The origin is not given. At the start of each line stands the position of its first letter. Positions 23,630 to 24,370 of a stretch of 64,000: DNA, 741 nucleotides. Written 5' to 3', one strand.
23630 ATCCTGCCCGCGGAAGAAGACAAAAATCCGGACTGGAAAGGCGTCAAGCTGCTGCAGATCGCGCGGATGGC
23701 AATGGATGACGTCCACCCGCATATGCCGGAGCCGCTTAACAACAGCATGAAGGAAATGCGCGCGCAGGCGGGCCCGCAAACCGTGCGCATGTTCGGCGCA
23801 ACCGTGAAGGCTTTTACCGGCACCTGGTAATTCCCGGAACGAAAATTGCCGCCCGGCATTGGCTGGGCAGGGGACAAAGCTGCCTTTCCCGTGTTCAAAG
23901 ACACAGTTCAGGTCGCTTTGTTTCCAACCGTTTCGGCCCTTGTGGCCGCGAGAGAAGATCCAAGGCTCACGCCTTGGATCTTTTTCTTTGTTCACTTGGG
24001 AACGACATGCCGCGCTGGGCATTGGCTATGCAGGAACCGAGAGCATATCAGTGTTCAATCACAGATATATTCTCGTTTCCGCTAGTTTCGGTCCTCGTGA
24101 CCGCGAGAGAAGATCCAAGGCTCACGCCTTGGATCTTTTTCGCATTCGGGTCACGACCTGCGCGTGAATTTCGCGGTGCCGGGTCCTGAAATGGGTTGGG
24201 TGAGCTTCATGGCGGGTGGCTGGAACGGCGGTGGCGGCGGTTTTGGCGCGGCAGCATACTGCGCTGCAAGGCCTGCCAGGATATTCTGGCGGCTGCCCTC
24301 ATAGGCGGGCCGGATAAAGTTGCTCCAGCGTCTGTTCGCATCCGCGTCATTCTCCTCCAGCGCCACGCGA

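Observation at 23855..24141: Tandem pair of ~130-bp repeats that look like two paralogous small RNAs with terminators and a compensatory stem change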

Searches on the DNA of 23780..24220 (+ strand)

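Call 4: search_rna_families(source=window, start=23780, end=24220, threshold=evalue, max_evalue=10, show_alignments=4)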
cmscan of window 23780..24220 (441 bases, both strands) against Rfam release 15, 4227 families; matches with E-value up to 10: 5.
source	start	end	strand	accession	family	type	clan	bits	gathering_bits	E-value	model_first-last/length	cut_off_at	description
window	24045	24102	-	RF00215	Tombus_3_III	Cis-reg;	-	18.8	35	0.2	1-70/70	no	Tombus virus defective interfering (DI) RNA region 3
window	24028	24084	-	RF03683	mir-462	Gene; miRNA;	-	16.4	90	1.5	1-64/64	no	mir-462 microRNA precursor family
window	24031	24080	-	RF03803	MIR1886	Gene; miRNA;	-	15.8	62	2.9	1-52/52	no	MIR1886 microRNA precursor family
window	24096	24113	+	RF01111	SBWMV2_UPD-PKk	Cis-reg;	-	14.6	35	5.1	1-21/21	no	Pseudoknot of upstream pseudoknot domain (UPD) of the 3'UTR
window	23950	24057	-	RF00506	Thr_leader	Cis-reg; leader;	-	14.4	55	4.4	1-118/118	no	Threonine operon leader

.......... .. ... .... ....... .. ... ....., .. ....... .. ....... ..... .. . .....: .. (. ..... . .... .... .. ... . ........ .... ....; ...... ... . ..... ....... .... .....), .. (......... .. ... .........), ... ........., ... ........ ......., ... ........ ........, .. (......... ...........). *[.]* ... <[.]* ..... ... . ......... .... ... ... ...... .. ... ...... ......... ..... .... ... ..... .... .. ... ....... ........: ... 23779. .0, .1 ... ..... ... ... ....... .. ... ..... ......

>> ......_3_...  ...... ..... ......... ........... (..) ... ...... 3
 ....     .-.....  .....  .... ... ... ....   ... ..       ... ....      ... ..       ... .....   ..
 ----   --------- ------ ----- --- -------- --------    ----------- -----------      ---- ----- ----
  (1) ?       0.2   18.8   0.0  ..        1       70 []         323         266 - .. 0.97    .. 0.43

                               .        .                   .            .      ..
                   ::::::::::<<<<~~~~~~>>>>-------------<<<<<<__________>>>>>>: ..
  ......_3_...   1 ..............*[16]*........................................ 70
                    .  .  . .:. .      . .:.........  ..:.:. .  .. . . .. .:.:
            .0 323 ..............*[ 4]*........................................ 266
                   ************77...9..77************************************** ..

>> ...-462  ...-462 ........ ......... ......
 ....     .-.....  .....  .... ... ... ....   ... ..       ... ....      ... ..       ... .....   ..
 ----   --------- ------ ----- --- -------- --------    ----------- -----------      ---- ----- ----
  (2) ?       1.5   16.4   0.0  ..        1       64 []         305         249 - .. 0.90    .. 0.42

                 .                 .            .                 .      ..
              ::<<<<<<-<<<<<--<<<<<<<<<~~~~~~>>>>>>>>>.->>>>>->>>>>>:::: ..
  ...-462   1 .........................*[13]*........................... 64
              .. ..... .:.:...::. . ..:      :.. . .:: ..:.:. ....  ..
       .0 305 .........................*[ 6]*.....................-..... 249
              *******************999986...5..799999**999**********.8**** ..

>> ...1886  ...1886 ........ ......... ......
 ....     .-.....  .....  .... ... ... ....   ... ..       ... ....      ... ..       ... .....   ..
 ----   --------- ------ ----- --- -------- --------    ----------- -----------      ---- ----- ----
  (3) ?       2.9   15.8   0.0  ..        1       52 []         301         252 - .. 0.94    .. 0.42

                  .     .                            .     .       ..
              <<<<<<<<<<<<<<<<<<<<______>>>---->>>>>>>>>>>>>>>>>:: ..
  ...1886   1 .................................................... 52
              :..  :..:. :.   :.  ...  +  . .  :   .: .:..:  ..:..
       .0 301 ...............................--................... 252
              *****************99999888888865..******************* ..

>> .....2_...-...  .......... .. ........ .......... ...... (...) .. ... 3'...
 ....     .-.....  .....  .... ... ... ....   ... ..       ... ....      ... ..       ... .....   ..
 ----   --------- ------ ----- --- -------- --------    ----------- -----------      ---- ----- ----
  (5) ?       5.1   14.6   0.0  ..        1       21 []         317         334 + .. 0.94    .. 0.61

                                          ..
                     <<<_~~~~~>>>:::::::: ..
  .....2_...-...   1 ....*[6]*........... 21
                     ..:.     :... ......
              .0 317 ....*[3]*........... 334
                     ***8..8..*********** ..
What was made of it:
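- On AbcR (alpha-r15) sRNAs: At E <= 10 the only + strand hit in the gap was an 18-nt chance match to a viral pseudoknot model (call 4).
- Closest known: AbcR1/AbcR2. Different: There is no Rfam hit even at E <= 10 (call 4).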

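Call 53: build_rna_model(alignment_id=A3)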
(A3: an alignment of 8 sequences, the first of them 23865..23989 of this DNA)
Model R1 built from alignment A3 (8 sequences, 130 columns); structure: RNAalifold consensus.
model positions 128; base pairs 38; branch points 2; effective number of sequences 1.15; information 0.59 bits per position. Calibrated on 0.2 Mb of random sequence (short: E-values are rough).
structure used (alignment columns):
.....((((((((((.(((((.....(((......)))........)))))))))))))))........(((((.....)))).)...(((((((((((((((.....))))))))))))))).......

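Call 54: search_with_rna_model(model_id=R1, sources=[window, L006, L007, L008, L009, L010, L011, L012, L013, L014, L015, L016, L017, L018, L019, L025], max_evalue=10, make_alignment=true)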
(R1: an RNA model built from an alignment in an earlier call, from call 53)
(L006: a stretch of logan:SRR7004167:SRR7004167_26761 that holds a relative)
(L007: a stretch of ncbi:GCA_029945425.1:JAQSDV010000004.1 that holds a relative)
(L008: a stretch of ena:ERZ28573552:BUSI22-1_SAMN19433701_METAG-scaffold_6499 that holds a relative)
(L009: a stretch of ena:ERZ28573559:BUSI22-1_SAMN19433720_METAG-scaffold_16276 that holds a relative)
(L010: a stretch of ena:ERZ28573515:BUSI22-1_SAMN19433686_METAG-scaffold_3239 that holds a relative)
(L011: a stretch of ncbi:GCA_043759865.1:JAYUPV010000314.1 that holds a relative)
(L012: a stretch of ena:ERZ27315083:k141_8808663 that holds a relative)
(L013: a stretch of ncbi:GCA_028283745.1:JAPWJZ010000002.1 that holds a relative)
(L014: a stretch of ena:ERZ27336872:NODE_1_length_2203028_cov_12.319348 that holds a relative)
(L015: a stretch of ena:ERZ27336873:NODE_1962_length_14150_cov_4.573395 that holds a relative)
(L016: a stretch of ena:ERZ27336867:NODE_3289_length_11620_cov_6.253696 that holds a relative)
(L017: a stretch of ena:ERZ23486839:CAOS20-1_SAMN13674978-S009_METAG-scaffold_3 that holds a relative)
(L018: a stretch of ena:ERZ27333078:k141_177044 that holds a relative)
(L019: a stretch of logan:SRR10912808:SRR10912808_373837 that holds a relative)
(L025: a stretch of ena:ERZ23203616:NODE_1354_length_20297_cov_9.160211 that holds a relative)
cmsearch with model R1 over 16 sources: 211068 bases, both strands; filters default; matches with E-value up to 10: 28.
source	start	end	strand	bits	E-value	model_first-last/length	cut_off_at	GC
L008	2277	2404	+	143.6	2.5e-34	1-128/128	no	0.43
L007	7912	8039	+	141.9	6.9e-34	1-128/128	no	0.44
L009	3143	3270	+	140.4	1.7e-33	1-128/128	no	0.45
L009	3752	3872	+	137.9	7.2e-33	1-128/128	no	0.43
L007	8522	8639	+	128.1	2.2e-30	1-128/128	no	0.45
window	23865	23991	+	119.6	3.3e-28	1-128/128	no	0.54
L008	2886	3004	+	118.8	5.3e-28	1-128/128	no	0.43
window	24028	24146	+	109.2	1.4e-25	1-128/128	no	0.48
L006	1494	1604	+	91.2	5.5e-21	1-112/128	3'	0.57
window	23951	24084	-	29.4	2.9e-05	1-128/128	no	0.48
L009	3225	3366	-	26.8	0.00013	1-128/128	no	0.52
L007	7994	8136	-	26.1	0.0002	1-128/128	no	0.51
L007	8600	8632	-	25.6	0.00026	89-121/128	no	0.48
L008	2965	2997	-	25.5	0.00028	89-121/128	no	0.48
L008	2359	2500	-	23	0.0012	1-128/128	no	0.51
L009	3826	3983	-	21.7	0.0026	1-128/128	no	0.53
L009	3712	3810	-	18.4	0.018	1-128/128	no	0.44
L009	3055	3137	-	17.7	0.026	1-128/128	no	0.49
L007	8482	8577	-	17.5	0.031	1-128/128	no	0.45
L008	2846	2941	-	17.4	0.031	1-128/128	no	0.45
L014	7811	7880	-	15.3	0.11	1-128/128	no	0.49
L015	7811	7880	-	15.3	0.11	1-128/128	no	0.49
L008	2186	2271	-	15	0.13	1-128/128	no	0.5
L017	7787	7861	-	11.8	0.83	1-128/128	no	0.55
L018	7787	7861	-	11.8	0.83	1-128/128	no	0.55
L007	7781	7976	-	9.5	3.3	1-128/128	no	0.49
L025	2503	2540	-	8.4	6.1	85-122/128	no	0.55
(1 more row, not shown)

Alignment A4: 28 matches aligned to the model, 299 columns, each read 5' to 3' on its own strand. Consensus structure (alignment columns), stored with it:
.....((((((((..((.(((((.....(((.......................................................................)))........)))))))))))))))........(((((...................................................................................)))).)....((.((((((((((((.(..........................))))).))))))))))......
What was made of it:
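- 23865..23989 (+): sRNA 1, about 125 nt; the 5' end is predicted to within a few nt. SL1 spans 23870-23925 with apical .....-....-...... A single-stranded linker with GUUU follows at 23926-23933. SL2 spans 23934-23948. The terminator and U-run span 23950-23989. Model match: 119.6 bits (call 54).
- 24028..24141 (+): sRNA 2, about 114 nt. SL1 spans 24030-24082 with apical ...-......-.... The linker spans 24083-24088. SL2 spans 24089-24103. The terminator spans 24107-24141. Model match: 109.2 bits (call 54).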

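Call 55: search_with_rna_model(model_id=R1, sources=[window, L007, L008, L009], max_evalue=1e-15, make_alignment=true, show_alignments=2)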
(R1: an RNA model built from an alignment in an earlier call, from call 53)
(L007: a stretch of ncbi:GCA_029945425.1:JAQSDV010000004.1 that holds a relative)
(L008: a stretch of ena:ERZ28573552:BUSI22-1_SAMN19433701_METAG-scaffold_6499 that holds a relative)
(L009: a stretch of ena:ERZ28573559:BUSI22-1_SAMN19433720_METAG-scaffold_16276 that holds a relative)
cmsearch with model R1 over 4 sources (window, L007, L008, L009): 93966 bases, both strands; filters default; matches with E-value up to 1e-15: 8.
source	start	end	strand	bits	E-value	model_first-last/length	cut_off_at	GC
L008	2277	2404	+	143.6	1.1e-34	1-128/128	no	0.43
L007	7912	8039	+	141.9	3.1e-34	1-128/128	no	0.44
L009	3143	3270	+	140.4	7.5e-34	1-128/128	no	0.45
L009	3752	3872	+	137.9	3.2e-33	1-128/128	no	0.43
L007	8522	8639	+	128.1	9.8e-31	1-128/128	no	0.45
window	23865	23991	+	119.6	1.5e-28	1-128/128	no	0.54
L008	2886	3004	+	118.8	2.4e-28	1-128/128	no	0.43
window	24028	24146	+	109.2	6.3e-26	1-128/128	no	0.48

Alignment A5: 8 matches aligned to the model, 129 columns, each read 5' to 3' on its own strand. Consensus structure (alignment columns), stored with it:
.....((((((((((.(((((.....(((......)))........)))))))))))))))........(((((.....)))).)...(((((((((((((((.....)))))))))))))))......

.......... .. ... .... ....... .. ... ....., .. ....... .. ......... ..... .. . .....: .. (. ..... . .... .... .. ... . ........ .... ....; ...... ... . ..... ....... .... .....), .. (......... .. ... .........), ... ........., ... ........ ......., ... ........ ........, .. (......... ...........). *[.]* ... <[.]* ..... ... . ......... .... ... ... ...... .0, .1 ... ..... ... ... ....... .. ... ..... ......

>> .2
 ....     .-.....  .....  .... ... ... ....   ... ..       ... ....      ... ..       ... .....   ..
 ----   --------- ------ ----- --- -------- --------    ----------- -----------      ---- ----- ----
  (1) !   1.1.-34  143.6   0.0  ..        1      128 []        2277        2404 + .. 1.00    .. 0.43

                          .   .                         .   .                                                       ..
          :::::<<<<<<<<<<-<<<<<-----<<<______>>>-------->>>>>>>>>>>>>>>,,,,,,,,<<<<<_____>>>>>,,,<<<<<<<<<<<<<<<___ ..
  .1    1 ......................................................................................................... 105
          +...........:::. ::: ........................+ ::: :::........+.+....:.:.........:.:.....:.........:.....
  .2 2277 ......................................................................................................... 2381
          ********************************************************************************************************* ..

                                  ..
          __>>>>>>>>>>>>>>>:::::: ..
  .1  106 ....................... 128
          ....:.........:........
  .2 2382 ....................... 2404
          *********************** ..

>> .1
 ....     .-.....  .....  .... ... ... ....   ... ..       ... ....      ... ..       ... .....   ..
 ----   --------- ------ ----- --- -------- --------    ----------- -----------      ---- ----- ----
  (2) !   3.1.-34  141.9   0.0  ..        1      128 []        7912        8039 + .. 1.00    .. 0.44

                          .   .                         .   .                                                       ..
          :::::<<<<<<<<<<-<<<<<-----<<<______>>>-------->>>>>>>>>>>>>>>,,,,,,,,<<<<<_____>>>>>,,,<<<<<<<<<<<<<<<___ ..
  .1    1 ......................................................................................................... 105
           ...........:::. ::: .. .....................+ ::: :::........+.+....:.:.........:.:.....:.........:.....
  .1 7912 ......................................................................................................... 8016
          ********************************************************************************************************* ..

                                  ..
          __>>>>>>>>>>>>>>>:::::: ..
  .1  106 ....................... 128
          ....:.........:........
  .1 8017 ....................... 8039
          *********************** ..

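Call 68: search_with_rna_model(model_id=R1, sources=[L026, L027, L028, L029, L030, L031, L032, L033, L034, L035, L036, L037, L038, L039, L040, L041, L042, L043, L044, L045, L046, L047, L048, L049, L050, L051, L052, L053, L054, L055, L056, L057, L058, L059, L060, L061, L062, L063, L064, L065, L066, L067, L068, L069, L070, L071, L072, L073, L074, L075, L076, L077, L078, L079, L080, L081, L082, L083, L084, L085, L086, L087, L088, L089, L090, L091, L092, L093, L094, L095, L096, L097, L098, L099, L100, L101, L102, L103, L104, L105, L106, L107, L108, L109], max_evalue=1)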
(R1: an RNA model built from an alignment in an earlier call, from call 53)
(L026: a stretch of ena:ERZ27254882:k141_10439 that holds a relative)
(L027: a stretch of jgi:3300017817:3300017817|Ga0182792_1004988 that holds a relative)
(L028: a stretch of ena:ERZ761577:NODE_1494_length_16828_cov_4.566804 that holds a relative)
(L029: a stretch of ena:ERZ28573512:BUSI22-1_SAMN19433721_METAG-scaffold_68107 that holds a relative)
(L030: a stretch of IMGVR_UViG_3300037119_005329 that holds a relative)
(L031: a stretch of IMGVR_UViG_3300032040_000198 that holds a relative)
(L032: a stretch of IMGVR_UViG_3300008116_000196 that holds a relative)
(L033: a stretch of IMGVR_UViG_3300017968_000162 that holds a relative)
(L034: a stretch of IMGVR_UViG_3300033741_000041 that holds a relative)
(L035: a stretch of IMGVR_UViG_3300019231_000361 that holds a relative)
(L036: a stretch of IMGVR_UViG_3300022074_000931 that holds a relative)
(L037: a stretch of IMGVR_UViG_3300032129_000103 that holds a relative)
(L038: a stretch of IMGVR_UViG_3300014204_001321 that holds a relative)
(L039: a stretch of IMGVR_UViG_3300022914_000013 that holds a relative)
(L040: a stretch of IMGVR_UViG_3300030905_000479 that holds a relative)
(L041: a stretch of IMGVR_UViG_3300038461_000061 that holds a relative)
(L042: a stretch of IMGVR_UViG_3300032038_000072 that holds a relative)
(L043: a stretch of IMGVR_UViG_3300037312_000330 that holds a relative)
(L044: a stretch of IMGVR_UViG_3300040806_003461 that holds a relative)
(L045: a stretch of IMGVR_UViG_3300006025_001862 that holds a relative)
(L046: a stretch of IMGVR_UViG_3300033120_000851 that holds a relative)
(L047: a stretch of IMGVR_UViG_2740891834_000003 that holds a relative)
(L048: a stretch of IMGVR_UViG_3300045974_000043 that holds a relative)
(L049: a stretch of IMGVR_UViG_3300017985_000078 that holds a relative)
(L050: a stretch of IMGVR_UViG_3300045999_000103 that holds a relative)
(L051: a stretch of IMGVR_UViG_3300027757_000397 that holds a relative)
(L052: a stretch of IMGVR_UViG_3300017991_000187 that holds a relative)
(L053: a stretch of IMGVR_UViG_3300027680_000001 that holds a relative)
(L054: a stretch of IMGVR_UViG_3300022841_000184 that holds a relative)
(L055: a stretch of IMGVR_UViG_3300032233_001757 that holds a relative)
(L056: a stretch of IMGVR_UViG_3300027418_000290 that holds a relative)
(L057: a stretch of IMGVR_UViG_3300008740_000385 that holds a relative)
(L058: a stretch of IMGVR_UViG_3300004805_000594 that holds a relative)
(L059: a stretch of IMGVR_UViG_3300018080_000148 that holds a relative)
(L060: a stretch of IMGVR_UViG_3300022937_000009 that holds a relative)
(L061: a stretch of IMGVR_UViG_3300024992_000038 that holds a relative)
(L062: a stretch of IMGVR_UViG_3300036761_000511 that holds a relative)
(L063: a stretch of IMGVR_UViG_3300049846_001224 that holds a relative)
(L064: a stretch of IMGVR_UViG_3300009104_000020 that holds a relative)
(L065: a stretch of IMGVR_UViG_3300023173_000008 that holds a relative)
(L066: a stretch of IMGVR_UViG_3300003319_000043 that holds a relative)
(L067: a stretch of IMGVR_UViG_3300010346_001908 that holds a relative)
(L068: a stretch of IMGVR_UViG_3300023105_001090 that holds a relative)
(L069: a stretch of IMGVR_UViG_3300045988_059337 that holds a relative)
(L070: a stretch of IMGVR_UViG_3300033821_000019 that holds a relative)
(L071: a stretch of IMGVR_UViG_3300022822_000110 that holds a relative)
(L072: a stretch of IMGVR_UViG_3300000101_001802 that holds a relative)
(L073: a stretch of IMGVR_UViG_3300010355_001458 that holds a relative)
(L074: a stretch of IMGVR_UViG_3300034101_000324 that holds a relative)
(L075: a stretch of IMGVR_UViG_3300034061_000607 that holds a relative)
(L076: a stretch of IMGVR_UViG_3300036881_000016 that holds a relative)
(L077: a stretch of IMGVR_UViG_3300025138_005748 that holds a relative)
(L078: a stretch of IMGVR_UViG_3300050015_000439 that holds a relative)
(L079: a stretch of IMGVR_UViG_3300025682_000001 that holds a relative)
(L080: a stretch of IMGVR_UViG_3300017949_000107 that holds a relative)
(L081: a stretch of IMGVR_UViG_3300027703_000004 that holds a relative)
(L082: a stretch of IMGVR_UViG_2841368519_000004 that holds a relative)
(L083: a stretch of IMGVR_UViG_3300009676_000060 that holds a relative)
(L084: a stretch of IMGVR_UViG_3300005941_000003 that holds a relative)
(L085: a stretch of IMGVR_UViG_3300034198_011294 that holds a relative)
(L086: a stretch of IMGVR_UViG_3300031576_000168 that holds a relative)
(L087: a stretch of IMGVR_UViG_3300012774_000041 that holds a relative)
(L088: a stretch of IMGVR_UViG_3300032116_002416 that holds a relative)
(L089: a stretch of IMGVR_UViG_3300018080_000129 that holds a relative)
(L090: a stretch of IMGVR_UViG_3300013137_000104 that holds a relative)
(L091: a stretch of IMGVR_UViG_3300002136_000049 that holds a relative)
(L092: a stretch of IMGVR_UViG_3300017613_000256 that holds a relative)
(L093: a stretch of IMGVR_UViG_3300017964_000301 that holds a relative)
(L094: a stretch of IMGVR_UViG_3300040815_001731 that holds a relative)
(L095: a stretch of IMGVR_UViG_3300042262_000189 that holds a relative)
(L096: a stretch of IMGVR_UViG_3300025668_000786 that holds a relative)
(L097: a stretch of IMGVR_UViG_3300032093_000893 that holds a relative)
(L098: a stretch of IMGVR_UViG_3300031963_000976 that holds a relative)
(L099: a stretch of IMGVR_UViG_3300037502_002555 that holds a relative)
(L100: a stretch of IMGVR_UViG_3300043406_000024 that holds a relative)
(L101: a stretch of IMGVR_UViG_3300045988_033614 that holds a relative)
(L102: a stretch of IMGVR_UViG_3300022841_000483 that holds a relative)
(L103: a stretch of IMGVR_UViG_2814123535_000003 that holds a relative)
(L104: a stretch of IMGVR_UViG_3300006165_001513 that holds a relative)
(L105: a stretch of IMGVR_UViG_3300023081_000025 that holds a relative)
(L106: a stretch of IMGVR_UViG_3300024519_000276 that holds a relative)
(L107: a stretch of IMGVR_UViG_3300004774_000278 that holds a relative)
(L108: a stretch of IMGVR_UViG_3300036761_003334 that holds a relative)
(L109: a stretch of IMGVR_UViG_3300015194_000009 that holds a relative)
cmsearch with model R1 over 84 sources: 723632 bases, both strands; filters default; matches with E-value up to 1: 6.
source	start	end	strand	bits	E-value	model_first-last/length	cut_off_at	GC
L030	876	1001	+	18.5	0.058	1-128/128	no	0.48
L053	5701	5781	+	14.4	0.62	1-128/128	no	0.42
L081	6615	6695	+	14.4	0.62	1-128/128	no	0.42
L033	3001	3084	-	14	0.8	1-128/128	no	0.33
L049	1844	1927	-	14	0.8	1-128/128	no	0.33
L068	4344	4427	+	14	0.8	1-128/128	no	0.33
